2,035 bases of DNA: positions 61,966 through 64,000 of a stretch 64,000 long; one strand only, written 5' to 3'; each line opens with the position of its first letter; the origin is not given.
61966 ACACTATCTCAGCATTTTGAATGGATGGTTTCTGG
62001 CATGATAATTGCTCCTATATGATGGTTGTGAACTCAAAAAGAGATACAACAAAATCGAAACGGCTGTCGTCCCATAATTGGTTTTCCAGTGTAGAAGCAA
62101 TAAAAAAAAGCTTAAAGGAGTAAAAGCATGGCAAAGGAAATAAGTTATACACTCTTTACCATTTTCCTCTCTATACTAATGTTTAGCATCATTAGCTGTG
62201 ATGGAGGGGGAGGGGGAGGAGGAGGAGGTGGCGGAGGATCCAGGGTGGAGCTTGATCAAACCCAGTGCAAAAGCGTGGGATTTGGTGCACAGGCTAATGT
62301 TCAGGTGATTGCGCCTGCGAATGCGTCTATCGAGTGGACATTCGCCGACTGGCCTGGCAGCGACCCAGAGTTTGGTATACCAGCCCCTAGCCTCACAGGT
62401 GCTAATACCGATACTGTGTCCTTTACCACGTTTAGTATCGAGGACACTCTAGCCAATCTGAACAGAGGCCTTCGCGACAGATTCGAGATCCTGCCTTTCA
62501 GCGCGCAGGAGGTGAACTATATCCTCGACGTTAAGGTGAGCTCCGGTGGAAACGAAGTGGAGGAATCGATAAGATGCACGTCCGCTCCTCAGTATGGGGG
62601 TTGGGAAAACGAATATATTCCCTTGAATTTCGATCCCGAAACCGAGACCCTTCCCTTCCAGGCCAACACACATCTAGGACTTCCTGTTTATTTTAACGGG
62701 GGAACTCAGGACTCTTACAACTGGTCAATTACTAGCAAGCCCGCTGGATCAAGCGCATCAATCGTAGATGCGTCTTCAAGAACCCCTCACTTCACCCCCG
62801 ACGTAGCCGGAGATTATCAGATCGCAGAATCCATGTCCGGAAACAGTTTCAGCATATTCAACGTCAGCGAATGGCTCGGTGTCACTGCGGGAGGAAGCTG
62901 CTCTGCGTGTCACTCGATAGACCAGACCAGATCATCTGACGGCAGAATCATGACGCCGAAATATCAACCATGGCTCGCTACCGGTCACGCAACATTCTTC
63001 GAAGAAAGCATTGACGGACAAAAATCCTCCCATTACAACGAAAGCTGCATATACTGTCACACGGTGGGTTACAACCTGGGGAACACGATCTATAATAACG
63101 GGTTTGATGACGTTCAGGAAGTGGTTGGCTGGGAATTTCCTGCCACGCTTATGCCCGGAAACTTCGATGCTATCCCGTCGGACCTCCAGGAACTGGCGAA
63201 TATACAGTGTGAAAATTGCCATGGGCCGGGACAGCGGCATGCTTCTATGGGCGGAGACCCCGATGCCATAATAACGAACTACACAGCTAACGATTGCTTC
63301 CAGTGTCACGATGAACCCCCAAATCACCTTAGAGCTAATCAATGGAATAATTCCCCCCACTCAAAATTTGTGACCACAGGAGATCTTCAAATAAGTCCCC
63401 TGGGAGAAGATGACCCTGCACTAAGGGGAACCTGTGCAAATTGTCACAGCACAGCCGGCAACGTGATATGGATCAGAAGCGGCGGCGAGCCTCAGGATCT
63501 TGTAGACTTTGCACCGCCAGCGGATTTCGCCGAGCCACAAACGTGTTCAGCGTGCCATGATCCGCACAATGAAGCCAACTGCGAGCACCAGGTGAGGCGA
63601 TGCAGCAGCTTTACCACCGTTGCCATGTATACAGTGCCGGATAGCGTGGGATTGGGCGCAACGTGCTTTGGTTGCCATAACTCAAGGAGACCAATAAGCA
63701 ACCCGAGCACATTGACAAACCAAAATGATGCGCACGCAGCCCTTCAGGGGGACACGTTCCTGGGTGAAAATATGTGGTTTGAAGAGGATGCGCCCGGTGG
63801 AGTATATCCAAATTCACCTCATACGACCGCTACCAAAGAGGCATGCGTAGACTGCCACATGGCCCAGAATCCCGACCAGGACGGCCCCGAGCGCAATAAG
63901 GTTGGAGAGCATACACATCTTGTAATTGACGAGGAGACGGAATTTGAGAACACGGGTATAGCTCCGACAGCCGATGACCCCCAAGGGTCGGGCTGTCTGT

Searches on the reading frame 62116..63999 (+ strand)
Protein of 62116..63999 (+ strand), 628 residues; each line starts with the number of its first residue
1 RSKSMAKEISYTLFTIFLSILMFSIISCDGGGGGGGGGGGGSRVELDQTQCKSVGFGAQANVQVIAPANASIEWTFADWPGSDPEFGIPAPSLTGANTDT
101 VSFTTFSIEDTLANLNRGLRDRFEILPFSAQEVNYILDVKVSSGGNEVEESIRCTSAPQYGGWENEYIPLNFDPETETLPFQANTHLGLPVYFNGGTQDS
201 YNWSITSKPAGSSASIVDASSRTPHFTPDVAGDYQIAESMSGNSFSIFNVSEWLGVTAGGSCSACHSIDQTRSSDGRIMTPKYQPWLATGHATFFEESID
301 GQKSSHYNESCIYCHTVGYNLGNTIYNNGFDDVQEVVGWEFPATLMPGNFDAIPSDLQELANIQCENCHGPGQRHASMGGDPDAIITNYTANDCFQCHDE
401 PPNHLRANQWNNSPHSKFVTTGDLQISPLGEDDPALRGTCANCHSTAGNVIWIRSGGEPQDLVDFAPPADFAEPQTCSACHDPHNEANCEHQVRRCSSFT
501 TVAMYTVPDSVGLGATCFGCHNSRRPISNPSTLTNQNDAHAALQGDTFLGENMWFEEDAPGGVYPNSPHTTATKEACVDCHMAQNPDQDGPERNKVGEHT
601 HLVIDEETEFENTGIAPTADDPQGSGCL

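Call 24: search_protein_families(library=pfam, proteins=[window:62116-63999:+], max_evalue=0.001)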
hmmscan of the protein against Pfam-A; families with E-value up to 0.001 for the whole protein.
window:62116-63999:+ (628 aa): 6 families
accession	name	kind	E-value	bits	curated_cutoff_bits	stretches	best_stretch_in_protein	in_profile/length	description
PF22113.1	Mtrc-MtrF_II-IV_dom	-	1.8e-09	37.8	30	1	388-489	78-171/176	Outer membrane cytochrome MtrC/MtrF-like, domains II/IV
PF13435.11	Cytochrome_C554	-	5.6e-07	30.9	20.8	0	262-325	2-65/84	Cytochrome c554 and c-prime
PF09699.15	Paired_CXXCH_1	-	2.3e-06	27.7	20.6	0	363-400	7-38/41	Doubled CXXCH motif (Paired_CXXCH_1)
PF14537.11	Cytochrom_c3_2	-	1.1e-05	26.2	25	0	436-488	25-71/79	Cytochrome c3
PF14522.11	Cytochrome_C7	-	2.5e-05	24.4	24.8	0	388-445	38-67/67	Cytochrome c7 and related cytochrome c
PF13442.11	Cytochrome_CBB3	-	0.00089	20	27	0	356-381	5-30/68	Cytochrome C oxidase, cbb3-type, subunit III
